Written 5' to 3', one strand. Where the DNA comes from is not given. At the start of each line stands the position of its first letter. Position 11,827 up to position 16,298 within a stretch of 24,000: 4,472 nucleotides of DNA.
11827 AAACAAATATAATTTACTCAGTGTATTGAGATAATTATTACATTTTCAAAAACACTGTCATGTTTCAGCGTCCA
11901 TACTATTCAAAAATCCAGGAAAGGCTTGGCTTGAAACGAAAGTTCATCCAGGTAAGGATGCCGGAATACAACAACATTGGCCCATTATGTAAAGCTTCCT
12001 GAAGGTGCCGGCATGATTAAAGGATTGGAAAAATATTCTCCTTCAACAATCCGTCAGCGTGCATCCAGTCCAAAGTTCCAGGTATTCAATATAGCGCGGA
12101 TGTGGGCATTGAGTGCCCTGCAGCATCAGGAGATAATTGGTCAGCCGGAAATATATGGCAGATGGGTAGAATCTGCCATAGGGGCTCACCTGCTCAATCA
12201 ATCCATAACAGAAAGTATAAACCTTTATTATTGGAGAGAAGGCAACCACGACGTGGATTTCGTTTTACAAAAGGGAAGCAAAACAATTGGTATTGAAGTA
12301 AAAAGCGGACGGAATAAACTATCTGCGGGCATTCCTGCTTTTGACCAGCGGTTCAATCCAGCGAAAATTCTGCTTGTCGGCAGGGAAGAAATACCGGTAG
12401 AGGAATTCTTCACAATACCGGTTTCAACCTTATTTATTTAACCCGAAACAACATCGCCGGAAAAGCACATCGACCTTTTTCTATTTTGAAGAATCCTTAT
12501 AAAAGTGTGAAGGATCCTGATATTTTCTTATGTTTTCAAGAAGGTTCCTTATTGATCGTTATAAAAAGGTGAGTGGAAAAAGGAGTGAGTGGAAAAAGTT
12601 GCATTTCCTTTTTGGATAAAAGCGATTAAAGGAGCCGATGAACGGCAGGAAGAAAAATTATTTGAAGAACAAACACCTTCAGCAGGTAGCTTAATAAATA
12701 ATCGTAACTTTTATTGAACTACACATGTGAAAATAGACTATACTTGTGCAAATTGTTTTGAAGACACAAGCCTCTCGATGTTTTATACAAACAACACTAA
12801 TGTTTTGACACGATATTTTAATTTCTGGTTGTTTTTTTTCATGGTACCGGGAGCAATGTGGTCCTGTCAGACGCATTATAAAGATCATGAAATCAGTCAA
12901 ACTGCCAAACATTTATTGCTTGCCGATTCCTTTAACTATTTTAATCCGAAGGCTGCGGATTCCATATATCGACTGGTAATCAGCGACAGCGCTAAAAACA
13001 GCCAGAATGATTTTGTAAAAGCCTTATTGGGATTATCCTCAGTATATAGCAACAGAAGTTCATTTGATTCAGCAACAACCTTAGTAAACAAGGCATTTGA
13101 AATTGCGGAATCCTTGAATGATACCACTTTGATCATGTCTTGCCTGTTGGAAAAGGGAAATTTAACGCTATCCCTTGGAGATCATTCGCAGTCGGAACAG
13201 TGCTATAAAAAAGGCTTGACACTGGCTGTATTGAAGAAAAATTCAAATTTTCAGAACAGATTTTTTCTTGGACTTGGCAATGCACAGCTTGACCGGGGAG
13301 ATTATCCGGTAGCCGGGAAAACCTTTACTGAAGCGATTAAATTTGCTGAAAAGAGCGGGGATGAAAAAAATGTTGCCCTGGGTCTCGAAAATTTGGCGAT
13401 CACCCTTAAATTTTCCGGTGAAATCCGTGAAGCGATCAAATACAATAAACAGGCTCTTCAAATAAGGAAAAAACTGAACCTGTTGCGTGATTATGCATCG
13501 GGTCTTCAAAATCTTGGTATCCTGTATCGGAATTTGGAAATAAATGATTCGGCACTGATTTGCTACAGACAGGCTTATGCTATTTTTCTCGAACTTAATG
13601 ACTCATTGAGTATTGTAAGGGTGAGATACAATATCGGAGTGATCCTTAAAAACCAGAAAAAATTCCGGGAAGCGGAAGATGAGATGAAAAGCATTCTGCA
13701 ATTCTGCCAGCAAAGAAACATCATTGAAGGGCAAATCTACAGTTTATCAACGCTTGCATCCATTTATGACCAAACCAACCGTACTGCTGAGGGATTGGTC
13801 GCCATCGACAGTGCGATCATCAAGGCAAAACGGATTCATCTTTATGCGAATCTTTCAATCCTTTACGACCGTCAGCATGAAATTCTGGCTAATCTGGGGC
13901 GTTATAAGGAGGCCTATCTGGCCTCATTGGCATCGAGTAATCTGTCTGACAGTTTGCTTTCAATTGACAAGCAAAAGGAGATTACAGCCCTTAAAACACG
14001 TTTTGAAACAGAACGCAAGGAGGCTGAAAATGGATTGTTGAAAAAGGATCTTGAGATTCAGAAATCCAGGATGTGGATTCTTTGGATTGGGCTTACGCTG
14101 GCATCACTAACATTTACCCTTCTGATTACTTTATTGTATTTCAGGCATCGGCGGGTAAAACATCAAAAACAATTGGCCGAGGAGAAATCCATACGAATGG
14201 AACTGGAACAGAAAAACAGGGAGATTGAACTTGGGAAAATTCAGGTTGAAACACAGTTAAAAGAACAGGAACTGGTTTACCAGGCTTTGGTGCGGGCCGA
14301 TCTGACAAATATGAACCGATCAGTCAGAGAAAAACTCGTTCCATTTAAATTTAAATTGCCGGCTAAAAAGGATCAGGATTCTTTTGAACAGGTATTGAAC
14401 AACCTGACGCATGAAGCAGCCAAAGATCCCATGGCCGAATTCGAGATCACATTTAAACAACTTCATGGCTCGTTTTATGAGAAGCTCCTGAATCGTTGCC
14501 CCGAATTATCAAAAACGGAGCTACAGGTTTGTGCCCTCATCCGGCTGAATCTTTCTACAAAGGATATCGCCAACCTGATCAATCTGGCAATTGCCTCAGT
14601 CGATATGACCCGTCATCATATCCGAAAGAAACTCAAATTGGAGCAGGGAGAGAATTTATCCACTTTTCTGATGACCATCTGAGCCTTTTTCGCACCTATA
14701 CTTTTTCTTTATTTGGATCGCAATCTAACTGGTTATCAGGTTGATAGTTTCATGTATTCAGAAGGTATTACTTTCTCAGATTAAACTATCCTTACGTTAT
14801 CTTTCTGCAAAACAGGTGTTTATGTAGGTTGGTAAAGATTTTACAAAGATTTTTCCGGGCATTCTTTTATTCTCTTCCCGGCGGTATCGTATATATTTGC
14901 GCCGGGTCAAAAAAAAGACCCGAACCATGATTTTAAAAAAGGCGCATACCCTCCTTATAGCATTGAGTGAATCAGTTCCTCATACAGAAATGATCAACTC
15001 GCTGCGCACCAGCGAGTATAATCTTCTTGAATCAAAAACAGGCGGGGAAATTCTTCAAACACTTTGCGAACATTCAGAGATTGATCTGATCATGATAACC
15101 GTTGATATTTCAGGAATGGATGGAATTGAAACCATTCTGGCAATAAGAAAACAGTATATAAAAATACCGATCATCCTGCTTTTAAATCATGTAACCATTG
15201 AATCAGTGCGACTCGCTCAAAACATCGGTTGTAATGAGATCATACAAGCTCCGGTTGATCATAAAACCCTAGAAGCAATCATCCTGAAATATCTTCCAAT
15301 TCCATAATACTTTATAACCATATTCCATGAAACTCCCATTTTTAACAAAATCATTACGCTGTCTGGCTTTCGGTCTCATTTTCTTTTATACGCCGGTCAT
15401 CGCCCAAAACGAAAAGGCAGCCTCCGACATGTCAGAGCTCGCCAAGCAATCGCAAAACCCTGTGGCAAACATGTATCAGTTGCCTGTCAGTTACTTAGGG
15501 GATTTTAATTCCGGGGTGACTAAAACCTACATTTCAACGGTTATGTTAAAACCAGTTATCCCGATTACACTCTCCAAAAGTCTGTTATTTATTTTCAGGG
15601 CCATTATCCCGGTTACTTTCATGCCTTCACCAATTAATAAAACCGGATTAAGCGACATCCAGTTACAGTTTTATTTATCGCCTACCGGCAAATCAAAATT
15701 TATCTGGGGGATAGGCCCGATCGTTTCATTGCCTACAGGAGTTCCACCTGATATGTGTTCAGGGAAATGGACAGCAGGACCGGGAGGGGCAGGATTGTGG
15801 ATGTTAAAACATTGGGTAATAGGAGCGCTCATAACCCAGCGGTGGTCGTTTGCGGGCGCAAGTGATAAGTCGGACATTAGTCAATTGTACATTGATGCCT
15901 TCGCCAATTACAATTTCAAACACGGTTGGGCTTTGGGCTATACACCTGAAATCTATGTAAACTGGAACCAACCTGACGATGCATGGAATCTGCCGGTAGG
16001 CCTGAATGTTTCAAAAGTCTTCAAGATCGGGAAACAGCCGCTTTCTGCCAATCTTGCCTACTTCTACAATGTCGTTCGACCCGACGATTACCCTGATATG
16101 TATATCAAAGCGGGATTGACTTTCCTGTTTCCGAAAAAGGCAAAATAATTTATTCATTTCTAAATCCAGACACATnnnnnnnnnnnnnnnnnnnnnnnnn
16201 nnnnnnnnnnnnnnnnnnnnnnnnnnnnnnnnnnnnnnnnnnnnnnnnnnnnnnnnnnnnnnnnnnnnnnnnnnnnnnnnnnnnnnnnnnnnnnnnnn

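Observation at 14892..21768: Seven-gene envelope operon combining three isoprenoid-hydratase-like families with two hydrophobic-compound OM barrels: candidate undescribed terpenoid/isoprenoid hydration-uptake system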

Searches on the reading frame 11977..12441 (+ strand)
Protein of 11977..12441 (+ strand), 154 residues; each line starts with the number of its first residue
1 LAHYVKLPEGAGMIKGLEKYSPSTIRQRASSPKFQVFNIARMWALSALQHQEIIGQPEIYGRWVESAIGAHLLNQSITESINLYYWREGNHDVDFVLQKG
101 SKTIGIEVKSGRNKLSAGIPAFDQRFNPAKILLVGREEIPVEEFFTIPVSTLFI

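Call 29: search_protein_families(library=pfam, proteins=[window:11977-12441:+], max_evalue=0.01)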
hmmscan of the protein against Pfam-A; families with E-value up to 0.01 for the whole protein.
window:11977-12441:+ (154 aa): 1 family
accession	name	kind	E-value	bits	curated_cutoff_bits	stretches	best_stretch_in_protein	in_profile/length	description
PF13635.12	DUF4143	-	2.2e-16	60.4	28.1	1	2-111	48-160/160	Domain of unknown function (DUF4143)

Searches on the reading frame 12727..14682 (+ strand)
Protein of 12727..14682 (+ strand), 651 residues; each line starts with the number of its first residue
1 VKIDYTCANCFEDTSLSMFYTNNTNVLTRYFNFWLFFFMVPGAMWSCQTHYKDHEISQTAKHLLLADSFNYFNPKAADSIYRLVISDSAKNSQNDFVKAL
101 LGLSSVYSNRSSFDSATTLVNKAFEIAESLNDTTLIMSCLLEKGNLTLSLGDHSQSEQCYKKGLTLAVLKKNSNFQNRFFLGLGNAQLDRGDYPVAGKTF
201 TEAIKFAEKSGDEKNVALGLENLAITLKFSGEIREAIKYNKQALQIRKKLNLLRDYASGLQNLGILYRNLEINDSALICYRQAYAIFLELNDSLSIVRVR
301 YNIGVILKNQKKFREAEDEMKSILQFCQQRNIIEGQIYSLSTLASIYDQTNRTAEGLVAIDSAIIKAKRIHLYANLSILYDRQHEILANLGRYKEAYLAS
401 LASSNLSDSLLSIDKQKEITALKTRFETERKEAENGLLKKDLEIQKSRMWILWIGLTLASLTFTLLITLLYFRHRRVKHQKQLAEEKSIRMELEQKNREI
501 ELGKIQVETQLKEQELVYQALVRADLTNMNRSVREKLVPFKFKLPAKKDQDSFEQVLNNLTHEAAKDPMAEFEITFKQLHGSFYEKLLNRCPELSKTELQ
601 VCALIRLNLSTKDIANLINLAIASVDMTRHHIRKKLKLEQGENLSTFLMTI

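Call 5: search_protein_families(library=pfam, proteins=[window:12727-14682:+], max_evalue=0.1)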
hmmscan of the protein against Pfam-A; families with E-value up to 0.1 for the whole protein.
window:12727-14682:+ (651 aa): 14 families
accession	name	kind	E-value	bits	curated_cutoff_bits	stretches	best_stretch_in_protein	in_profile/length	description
PF13424.12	TPR_12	-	3.4e-23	82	30.1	3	182-249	8-77/77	Tetratricopeptide repeat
PF00515.34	TPR_1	-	3.3e-14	52.4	27.8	1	220-247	4-31/34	Tetratricopeptide repeat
PF07719.23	TPR_2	-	4.4e-12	45.6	27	0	258-286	2-30/34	Tetratricopeptide repeat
PF13181.12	TPR_8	-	2.1e-11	43.5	25.7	0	140-166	4-30/34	Tetratricopeptide repeat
PF13374.12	TPR_10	-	8.7e-11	41.9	27.5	1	220-250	5-35/42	Tetratricopeptide repeat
PF17874.7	TPR_MalT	-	2.3e-06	27.6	45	1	169-249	31-112/336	MalT-like TPR region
PF13176.12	TPR_7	-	8e-05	22.9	27.9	0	220-250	2-32/36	Tetratricopeptide repeat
PF00196.25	GerE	-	0.0005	20.1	23.5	1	594-639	3-48/57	Bacterial regulatory proteins, luxR family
PF13432.12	TPR_16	-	0.0056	17.5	32.7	0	144-206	4-60/65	Tetratricopeptide repeat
PF06398.17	Pex24p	-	0.02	14.4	26.8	1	25-143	60-123/358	Integral peroxisomal membrane peroxin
PF25063.1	ARM_TT21_C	-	0.025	14.9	35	0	74-140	72-138/209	Tetratricopeptide repeat protein 21 C-terminal ARM domain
PF22860.2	DUF7017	-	0.028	14.9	27.5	0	290-332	64-106/141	Domain of unknown function (DUF7017)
PF12862.13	ANAPC5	-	0.044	14.3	23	0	171-220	32-81/91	Anaphase-promoting complex subunit 5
PF10545.15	MADF_DNA_bdg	-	0.058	14.2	22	0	370-441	2-67/84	Alcohol dehydrogenase transcription factor Myb/SANT-like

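Call 6: search_protein_families(library=ncbifam, proteins=[window:12727-14682:+], max_evalue=0.1)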
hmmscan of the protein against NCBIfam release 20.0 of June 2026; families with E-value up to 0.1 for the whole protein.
window:12727-14682:+ (651 aa): 10 families
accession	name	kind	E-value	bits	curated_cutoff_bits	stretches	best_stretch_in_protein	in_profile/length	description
NF053779.1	BT3442_fam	equivalog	2.5e-22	79.3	940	1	114-644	41-553/563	BT3442 family protein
NF053520.1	HK_Porph_FimS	equivalog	2.5e-19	69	600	2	191-487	98-391/618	sensor histidine kinase FimS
NF053617.1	SARPRegAfsRStmc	equivalog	3.1e-14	51.9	1430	2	178-365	737-924/986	SARP-family global regulator AfsR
NF041717.1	HaaA_phane_TPR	equivalog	9.2e-11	40.6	1125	1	98-327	633-862/882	cyclophane-containing RiPP biosynthesis TPR protein HaaT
NF040586.1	FxSxx_TPR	equivalog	4.5e-07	28.7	300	1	83-332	371-633/830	FxSxx-COOH system tetratricopeptide repeat protein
TIGR02521.1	type_IV_pilW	equivalog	1.8e-05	24.4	154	1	89-249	23-167/234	type IV pilus biogenesis/stability protein PilW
NF002725.1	PRK02603.1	equivalog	2.6e-05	24.3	143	1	186-268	45-117/173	photosystem I assembly protein Ycf3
NF053720.1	NsdA_fam_reg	subfamily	0.00013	21.7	75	1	184-245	208-269/432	NsdA family TPR-like regulatory protein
NF033920.0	C39_PA2778_fam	equivalog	0.00049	19.6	150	1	178-247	191-254/255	PA2778 family cysteine peptidase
NF052445.1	RespRegMctR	equivalog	0.00086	18.8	300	1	592-647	143-198/205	two-component system response regulator MctR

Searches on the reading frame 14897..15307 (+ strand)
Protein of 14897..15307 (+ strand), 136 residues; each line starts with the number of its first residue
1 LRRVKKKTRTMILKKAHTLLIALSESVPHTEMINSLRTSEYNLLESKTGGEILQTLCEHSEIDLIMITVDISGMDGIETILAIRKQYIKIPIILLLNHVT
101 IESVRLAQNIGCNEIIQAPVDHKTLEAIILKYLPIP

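Call 5: search_protein_families(library=pfam, proteins=[window:14897-15307:+], max_evalue=0.1)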
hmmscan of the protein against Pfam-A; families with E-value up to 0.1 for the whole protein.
window:14897-15307:+ (136 aa): 2 families
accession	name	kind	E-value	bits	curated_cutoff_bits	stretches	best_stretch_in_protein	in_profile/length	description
PF00072.30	Response_reg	-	7.6e-11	42.6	30.2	1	32-129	14-110/111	Response regulator receiver domain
PF03709.21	OKR_DC_1_N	-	0.017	15.8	29.3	1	30-106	7-80/111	Orn/Lys/Arg decarboxylase, N-terminal domain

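Call 6: search_protein_families(library=ncbifam, proteins=[window:14897-15307:+], max_evalue=0.1)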
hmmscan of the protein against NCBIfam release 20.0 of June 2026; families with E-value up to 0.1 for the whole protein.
window:14897-15307:+ (136 aa): 64 families (the best 25 are shown)
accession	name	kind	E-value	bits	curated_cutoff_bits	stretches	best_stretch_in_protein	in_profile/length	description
NF045505.1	RR_RssB_Pseudo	equivalog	1.2e-07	31.1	700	1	15-122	4-110/394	two-component system response regulator RssB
NF040689.1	MtrAB_MtrA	equivalog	3e-07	30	300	1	30-129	11-109/219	MtrAB system response regulator MtrA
NF011695.0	PRK15115.1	equivalog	3.1e-07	29.5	763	1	34-128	24-117/445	two-component system response regulator GlrR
NF007689.0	PRK10365.1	equivalog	3.3e-07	29.5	760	1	23-132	11-120/441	sigma-54-dependent response regulator transcription factor ZraR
NF050064.1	BlResRespRegCbrR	equivalog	3.9e-07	29.3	600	1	17-133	124-241/415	bile resistance response regulator CbrR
NF008318.0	PRK11107.1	equivalog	4.2e-07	28.4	890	1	31-134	681-786/920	two-component sensor histidine kinase BarA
NF007969.0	PRK10693.1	equivalog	1.4e-06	27.5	329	1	19-133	10-124/337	two-component system response regulator RssB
NF045914.1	RespRegNblR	equivalog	1.7e-06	27.8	300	1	15-133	6-122/228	response regulator transcription factor NblR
NF012023.0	PRK15479.1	equivalog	2.5e-06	27.2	337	1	50-129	33-112/224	transcriptional regulator TctD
NF045901.1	HisKinLetSLeg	equivalog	2.5e-06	25.8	1650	1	7-131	662-787/906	two-component system sensor histidine kinase LetS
NF007982.1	PRK10710.1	equivalog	2.6e-06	27.2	380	1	15-123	6-112/235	envelope stress response regulator BaeR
NF045944.1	ResRegRpaBCyano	equivalog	4.8e-06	26.1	330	1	36-129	17-108/229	response regulator transcription factor RpaB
NF041946.1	LuxO_transreg_Vib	equivalog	5.4e-06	25.4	800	1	47-128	27-107/463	quorum-sensing sigma-54 dependent transcriptional regulator LuxO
NF040534.1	resp_reg_YycF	equivalog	7.6e-06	25.3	340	1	35-127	19-109/231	response regulator YycF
NF007135.0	PRK09581.1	equivalog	8.1e-06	24.9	474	1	36-126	22-265/457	PleD family two-component system response regulator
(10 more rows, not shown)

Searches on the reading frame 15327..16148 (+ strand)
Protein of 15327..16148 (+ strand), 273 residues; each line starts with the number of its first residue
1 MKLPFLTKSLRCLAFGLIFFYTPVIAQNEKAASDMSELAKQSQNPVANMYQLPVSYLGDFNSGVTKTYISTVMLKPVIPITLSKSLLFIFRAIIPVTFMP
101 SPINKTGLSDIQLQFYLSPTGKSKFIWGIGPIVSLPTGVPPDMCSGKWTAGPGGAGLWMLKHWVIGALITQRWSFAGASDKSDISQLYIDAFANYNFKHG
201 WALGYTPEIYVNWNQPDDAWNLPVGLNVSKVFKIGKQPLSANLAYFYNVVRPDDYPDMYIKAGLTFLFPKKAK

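Call 5: search_protein_families(library=pfam, proteins=[window:15327-16148:+], max_evalue=0.1)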
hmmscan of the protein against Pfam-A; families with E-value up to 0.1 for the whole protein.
window:15327-16148:+ (273 aa): 0 families

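Call 6: search_protein_families(library=ncbifam, proteins=[window:15327-16148:+], max_evalue=0.1)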
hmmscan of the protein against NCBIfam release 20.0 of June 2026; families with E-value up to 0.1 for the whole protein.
window:15327-16148:+ (273 aa): 0 families

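Call 54: search_solved_structures(query=A3, max_evalue=10)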
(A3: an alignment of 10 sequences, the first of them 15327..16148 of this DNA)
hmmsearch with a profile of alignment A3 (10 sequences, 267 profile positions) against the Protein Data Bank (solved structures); distinct sequences matched with E-value up to 10: 0.

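Call 56: search_protein_families(library=pfam, alignment_id=A3, max_evalue=10)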
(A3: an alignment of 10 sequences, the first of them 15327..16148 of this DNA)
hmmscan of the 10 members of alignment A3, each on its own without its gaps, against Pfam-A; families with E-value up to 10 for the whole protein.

A. member 1, window:15327-16148:+ (273 aa): 0 families

B. families by the number of members that match (of 10 scanned): 2 families
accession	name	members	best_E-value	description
PF13557.12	Phenol_MetA_deg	1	0.0022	Putative MetA-pathway of phenol degradation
PF11990.13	DUF3487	1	0.16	Protein of unknown function (DUF3487)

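Call 68: search_protein_representatives(protein=window:15327-16148:+)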
Query: 273 residues. Proteins with E-value up to 0.001 (for the whole library): 4066; up to 1e-10: 1802; up to 1e-30: 215. The best 150 are listed.
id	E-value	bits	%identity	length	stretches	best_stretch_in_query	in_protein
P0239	2.6e-99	348.4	58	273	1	11-270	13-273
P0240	1.2e-74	267.5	47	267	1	15-270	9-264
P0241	2.3e-69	250.2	75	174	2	6-117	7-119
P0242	5.5e-51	189.9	41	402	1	34-270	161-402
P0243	1.9e-49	184.8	42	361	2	33-180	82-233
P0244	1.5e-48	181.9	38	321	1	32-270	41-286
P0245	3.5e-48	180.7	38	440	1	29-270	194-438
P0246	9.7e-48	179.2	39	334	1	27-270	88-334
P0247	1.4e-46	175.4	37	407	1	27-270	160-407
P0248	2.1e-46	174.9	37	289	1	32-270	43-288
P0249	2.8e-46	174.5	38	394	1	28-269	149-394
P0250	4.6e-46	173.7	36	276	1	31-269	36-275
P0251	1.2e-45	172.3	38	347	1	29-269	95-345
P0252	1.6e-45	171.9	39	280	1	17-270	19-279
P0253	3.0e-45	171.1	40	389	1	37-267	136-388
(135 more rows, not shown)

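Call 70: search_protein_families(library=pfam, alignment_id=A5, max_evalue=0.01)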
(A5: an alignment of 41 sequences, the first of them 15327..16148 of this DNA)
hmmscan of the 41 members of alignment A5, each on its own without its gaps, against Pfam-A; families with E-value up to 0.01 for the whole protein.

A. member 1, window:15327-16148:+ (273 aa): 0 families

B. families by the number of members that match (of 41 scanned): 2 families
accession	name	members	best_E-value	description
PF13557.12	Phenol_MetA_deg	7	8e-09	Putative MetA-pathway of phenol degradation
PF04993.18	TfoX_N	1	0.0052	TfoX N-terminal domain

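Call 71: search_solved_structures(query=A5, max_evalue=1)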
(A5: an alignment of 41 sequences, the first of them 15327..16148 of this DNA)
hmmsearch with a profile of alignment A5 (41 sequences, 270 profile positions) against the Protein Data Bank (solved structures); distinct sequences matched with E-value up to 1: 0.
